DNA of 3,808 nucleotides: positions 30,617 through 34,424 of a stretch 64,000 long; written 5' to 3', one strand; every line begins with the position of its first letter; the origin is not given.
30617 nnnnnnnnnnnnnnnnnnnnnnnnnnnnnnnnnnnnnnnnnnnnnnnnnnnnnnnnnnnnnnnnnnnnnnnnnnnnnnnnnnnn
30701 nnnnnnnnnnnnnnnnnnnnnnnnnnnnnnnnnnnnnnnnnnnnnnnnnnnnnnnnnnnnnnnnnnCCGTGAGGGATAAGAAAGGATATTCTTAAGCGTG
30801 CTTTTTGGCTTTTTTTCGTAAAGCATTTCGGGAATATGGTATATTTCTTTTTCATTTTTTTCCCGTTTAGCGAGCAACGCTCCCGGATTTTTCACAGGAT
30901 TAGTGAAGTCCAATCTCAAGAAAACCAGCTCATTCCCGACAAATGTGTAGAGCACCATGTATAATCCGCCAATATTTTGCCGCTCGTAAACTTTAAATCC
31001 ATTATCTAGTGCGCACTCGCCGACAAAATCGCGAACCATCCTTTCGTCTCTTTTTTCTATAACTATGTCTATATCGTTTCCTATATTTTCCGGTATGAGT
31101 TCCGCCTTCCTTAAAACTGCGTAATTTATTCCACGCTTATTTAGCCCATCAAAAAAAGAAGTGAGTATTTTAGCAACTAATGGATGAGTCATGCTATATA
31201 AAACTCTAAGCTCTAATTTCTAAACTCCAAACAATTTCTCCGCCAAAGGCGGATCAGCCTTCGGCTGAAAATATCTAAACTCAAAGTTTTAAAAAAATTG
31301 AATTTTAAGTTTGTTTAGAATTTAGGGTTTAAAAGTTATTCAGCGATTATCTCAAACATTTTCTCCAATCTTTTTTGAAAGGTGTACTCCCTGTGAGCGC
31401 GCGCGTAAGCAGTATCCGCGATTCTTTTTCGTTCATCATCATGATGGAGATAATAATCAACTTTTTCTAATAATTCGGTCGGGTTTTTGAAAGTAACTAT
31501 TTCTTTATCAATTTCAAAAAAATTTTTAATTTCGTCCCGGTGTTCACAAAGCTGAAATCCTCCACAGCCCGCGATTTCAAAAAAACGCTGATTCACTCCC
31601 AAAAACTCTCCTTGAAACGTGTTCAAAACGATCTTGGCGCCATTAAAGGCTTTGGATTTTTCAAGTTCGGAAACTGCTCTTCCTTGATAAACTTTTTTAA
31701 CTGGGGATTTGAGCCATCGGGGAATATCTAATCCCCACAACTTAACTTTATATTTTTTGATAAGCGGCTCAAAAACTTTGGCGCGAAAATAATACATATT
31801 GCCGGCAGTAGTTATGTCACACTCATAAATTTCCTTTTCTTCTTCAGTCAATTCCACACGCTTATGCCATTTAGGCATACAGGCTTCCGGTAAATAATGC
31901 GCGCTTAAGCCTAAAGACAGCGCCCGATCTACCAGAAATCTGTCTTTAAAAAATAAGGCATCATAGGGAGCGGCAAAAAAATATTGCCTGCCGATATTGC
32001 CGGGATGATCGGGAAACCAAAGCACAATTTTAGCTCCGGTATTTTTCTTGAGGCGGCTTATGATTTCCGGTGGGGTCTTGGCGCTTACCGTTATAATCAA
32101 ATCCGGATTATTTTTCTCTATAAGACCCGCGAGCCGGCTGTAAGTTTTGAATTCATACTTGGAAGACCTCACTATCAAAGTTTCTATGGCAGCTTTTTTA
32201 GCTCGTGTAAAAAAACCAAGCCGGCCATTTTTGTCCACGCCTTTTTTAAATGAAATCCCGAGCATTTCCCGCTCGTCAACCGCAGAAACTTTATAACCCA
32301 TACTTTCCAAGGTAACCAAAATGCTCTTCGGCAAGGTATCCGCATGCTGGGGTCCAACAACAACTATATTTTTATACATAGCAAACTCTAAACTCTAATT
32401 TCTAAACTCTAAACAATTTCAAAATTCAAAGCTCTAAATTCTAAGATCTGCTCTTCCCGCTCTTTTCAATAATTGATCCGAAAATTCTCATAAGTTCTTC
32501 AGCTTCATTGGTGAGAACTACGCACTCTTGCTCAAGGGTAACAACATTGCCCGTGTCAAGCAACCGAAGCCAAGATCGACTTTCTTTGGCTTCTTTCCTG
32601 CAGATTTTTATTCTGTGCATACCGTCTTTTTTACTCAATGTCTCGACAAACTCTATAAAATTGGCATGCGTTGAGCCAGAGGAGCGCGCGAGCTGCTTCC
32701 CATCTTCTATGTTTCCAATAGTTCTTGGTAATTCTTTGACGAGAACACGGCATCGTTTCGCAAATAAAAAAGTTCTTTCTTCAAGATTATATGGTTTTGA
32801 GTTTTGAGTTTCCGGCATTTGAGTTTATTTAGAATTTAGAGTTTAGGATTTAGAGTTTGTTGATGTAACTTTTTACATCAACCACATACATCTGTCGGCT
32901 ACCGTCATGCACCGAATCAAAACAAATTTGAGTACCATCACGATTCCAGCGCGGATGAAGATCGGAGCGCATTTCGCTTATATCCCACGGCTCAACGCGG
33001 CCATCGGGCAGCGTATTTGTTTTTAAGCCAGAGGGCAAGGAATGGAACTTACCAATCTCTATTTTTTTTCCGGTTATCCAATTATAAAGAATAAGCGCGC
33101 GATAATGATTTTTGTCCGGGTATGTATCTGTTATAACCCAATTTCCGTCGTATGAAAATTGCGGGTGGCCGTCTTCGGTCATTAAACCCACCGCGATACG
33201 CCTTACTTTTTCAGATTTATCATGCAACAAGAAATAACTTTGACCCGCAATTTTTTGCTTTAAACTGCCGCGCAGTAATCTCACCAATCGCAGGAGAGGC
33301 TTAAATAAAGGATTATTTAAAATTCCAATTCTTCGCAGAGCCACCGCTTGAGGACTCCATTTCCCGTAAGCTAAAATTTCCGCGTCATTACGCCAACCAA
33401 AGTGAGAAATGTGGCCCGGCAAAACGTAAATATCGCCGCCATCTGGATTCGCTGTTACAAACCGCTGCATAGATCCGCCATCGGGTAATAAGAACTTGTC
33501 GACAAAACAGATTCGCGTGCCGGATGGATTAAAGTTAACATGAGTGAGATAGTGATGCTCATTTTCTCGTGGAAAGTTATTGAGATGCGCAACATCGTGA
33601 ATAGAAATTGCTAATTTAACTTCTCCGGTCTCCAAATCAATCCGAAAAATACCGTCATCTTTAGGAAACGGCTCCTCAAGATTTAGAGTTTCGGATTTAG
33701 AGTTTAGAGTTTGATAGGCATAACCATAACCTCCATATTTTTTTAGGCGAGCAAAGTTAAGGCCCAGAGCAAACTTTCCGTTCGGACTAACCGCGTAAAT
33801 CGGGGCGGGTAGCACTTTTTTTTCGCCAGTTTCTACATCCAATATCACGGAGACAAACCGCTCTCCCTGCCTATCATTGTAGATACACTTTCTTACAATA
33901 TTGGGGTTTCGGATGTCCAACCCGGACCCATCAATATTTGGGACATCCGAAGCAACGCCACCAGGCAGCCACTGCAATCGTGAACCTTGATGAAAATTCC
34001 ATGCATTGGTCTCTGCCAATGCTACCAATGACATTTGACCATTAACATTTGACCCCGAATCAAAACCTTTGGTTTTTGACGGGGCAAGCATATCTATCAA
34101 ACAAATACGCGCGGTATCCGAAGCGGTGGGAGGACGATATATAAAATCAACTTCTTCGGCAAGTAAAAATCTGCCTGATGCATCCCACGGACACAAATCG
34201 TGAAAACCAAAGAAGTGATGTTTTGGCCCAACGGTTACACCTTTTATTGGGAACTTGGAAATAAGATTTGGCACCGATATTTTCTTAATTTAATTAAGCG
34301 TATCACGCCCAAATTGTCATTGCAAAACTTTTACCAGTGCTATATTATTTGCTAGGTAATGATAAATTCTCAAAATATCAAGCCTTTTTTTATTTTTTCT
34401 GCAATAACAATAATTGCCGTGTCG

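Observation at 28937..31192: Unusual 751 aa tri-domain fusion: nucleotidyltransferase-like + dTMP-kinase-like P-loop kinase + GT4 glycosyltransferase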

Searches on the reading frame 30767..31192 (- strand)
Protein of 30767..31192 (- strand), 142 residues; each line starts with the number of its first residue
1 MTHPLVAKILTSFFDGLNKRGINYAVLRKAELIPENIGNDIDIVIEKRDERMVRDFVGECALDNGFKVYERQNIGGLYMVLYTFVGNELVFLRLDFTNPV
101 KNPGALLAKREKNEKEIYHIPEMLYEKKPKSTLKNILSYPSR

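Call 38: predict_structure(alignment_id=A2)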
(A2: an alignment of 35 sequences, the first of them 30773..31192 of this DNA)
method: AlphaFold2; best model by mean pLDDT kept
length: 140 residues; sequences in the alignment: 35
mean_pLDDT: 87.8   pTM: 0.80
mean pLDDT of the five models: 87.8, 87.1, 87.1, 86.5, 85.9
residues with pLDDT >= 90: 96; 70-90: 27; 50-70: 11; < 50: 6
segments of 3 or more residues with pLDDT < 50: none
pLDDT, mean of each block of 10 residues (from residue 1): 90 96 93 89 93 96 97 90 96 89 89 95 64 49
secondary structure, 60 per line:
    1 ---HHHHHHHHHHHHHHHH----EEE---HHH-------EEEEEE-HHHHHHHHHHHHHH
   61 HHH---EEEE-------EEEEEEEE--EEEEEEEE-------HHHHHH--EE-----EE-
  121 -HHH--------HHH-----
elements in order: H4-19 E24-26 E40-45 H47-63 E67-70 E78-85 E88-95 H103-108

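Call 40: fold_search(model_id=the predicted structure, library=pdb)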
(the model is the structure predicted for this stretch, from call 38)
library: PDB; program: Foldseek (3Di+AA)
matches with E <= 10: 914; with E <= 0.001: 0
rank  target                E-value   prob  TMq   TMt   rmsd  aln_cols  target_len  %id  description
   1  3wfr_G                8.8e-03  0.93  0.39  0.16   5.9       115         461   14  tRNA processing enzyme complex 2 (released 2014-01-01)
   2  5vz7_A                1.2e-02  0.98  0.42  0.22   5.8       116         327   14  Pre-catalytic ternary complex of human Polymerase Mu (G433A) mutant with incoming nonhydrolyzable UMPNPP (released 2017-07-05)
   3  3wfs_D                1.2e-02  0.91  0.37  0.15   5.6       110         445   14  tRNA processing enzyme complex 3 (released 2014-01-01)
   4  5twr_A                1.3e-02  0.98  0.42  0.22   5.8       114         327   14  Pre-catalytic ternary complex of human Polymerase Mu (H329A) mutant with incoming nonhydrolyzable UMPNPP (released 2017-07-05)
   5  4e80_A                1.7e-02  0.90  0.35  0.19   6.1       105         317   13  Structural Basis for the Activity of a Cytoplasmic RNA Terminal U-transferase (released 2012-07-04)
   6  5vzi_A                1.8e-02  0.97  0.42  0.22   5.8       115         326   14  Post-catalytic complex of human Polymerase Mu (W434H) mutant with incoming dTTP (released 2017-07-05)
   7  6p1w_A                1.9e-02  0.97  0.42  0.22   5.8       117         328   14  Pre-catalytic ternary complex of human DNA Polymerase Mu with 1-nt gapped substrate containing undamaged template dG a (released 2019-09-04)
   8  3wfq_E                1.9e-02  0.93  0.40  0.16   5.2       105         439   12  tRNA processing enzyme complex 1 (released 2014-01-01)
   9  3wfr_H                1.9e-02  0.87  0.38  0.15   5.8       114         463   14  tRNA processing enzyme complex 2 (released 2014-01-01)
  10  5vzg_A                2.0e-02  0.97  0.43  0.23   5.7       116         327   14  Pre-catalytic ternary complex of human Polymerase Mu (W434H) mutant with incoming nonhydrolyzable UMPNPP (released 2017-07-05)
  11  5vza_A                2.0e-02  0.96  0.42  0.22   5.8       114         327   14  Pre-catalytic ternary complex of human Polymerase Mu (G433S) mutant with incoming nonhydrolyzable UMPNPP (released 2017-07-05)
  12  3wfq_F                2.0e-02  0.93  0.39  0.16   5.0       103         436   13  tRNA processing enzyme complex 1 (released 2014-01-01)
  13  5vzc_A                2.1e-02  0.97  0.42  0.23   5.7       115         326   14  Post-catalytic complex of human Polymerase Mu (G433S) mutant with incoming dTTP (released 2017-07-05)
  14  3wfr_E                2.1e-02  0.92  0.40  0.16   5.6       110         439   12  tRNA processing enzyme complex 2 (released 2014-01-01)
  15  3wfp_E                2.3e-02  0.92  0.39  0.17   4.9       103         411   13  tRNA processing enzyme (apo form 2) (released 2014-01-01)
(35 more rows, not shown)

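Call 44: search_protein_families(library=pfam, alignment_id=A2, max_evalue=1)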
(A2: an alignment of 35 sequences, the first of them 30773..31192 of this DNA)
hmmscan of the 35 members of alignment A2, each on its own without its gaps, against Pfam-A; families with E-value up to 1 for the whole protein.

A. member 1, window:30773-31192:- (140 aa): 0 families

B. families by the number of members that match (of 35 scanned): 71 families (the first 25 are shown)
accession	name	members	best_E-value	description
PF02223.23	Thymidylate_kin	29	3.3e-11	Thymidylate kinase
PF00005.33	ABC_tran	29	0.00064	ABC transporter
PF13401.12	AAA_22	29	0.00067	AAA domain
PF13191.12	AAA_16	26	0.00016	AAA ATPase domain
PF13238.12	AAA_18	17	0.01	AAA domain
PF13207.12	AAA_17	15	0.00045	AAA domain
PF07728.20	AAA_5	14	0.014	AAA domain (dynein-related subfamily)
PF20720.3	nSTAND3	13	0.0014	Novel STAND NTPase 3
PF03193.22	RsgA_GTPase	13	0.0062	RsgA GTPase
PF13555.12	AAA_29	13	0.018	P-loop containing region of AAA domain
PF00004.35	AAA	11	0.013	ATPase family associated with various cellular activities (AAA)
PF13521.12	AAA_28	11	0.066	AAA domain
PF00534.26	Glycos_transf_1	9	9.2e-36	Glycosyl transferases group 1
PF13692.12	Glyco_trans_1_4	9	2.4e-28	Glycosyl transferases group 1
PF00910.28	RNA_helicase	8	0.027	RNA helicase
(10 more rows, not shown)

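Call 64: find_homologous_proteins(query=A3, max_evalue=0.01)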
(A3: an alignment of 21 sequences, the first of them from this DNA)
Query A3 (21 sequences) (142 aa, profile of the alignment): 12 proteins with E <= 0.01 among 5428 candidates.
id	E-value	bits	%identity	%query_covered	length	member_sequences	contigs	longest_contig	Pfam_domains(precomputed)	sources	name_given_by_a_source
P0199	2.8e-60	222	24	44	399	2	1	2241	-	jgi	-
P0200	1.1e-58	216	26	58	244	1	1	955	-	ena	-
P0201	4.7e-56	208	33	28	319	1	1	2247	-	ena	-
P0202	6.8e-48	181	30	28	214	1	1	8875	-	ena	-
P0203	1.0e-38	151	-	-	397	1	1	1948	PF02223.24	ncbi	-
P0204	1.7e-36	144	-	-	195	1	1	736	-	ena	-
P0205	7.6e-31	125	35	35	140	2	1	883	-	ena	-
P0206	1.3e-30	125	33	35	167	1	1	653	-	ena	-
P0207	1.5e-30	124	29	70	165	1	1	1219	-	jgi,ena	-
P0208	5.4e-27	113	-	-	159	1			-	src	-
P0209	7.4e-26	109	20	62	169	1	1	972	-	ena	-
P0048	7.3e-20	89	46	100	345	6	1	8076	PF02223.24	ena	-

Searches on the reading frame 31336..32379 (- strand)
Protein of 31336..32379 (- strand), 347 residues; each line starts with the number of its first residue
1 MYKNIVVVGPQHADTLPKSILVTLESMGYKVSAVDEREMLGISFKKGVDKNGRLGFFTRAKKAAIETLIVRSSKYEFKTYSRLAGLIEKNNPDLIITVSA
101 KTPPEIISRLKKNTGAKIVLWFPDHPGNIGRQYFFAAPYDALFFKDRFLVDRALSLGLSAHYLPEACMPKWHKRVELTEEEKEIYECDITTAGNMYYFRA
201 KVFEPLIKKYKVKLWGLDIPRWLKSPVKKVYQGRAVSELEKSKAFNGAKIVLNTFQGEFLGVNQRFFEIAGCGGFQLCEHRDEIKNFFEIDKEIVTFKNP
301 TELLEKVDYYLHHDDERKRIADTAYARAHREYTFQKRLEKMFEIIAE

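Call 9: search_protein_families(library=pfam, proteins=[window:31336-32379:-], max_evalue=0.01)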
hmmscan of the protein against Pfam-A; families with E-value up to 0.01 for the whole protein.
window:31336-32379:- (347 aa): 2 families
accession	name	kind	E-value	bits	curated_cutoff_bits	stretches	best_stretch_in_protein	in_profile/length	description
PF13524.12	Glyco_trans_1_2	-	3.8e-33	114.9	25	1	201-342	4-143/144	Glycosyl transferase-like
PF10537.14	WAC_Acf1_DNA_bd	-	0.006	17.4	25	0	173-241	20-82/101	ATP-utilising chromatin assembly and remodelling N-terminal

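Call 65: search_protein_families(library=ncbifam, proteins=[window:31336-32379:-], max_evalue=0.00001)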
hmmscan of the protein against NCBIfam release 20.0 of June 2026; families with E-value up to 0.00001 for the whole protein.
window:31336-32379:- (347 aa): 0 families

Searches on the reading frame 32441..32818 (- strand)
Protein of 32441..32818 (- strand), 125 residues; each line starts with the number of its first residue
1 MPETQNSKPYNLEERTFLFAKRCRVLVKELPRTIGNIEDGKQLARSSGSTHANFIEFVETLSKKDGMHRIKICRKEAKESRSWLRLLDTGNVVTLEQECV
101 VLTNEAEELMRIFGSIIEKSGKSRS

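Call 9: search_protein_families(library=pfam, proteins=[window:32441-32818:-], max_evalue=0.01)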
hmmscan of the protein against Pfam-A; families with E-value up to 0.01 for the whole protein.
window:32441-32818:- (125 aa): 1 family
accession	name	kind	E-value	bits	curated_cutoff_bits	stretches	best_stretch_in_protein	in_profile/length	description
PF05635.17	23S_rRNA_IVP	-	1.2e-09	38.7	33.8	1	15-112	8-103/106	23S rRNA-intervening sequence protein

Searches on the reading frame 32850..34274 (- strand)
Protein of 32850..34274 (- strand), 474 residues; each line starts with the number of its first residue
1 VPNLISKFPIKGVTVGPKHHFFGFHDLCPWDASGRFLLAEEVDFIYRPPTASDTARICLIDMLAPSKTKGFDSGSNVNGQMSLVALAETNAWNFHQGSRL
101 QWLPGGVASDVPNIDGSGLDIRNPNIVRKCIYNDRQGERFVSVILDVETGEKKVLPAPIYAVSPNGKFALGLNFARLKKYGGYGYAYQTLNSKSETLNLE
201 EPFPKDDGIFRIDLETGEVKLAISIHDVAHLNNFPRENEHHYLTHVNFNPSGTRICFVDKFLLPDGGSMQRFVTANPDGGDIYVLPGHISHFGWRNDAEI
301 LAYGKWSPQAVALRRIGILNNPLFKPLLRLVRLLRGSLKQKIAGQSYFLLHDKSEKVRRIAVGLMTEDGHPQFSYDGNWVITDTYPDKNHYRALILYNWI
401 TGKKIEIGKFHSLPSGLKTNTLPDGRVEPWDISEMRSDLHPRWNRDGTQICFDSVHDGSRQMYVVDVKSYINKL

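Call 9: search_protein_families(library=pfam, proteins=[window:32850-34274:-], max_evalue=0.01)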
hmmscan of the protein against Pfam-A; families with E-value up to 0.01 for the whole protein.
window:32850-34274:- (474 aa): 0 families

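Call 65: search_protein_families(library=ncbifam, proteins=[window:32850-34274:-], max_evalue=0.00001)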
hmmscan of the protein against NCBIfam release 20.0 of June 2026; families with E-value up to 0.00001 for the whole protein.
window:32850-34274:- (474 aa): 0 families
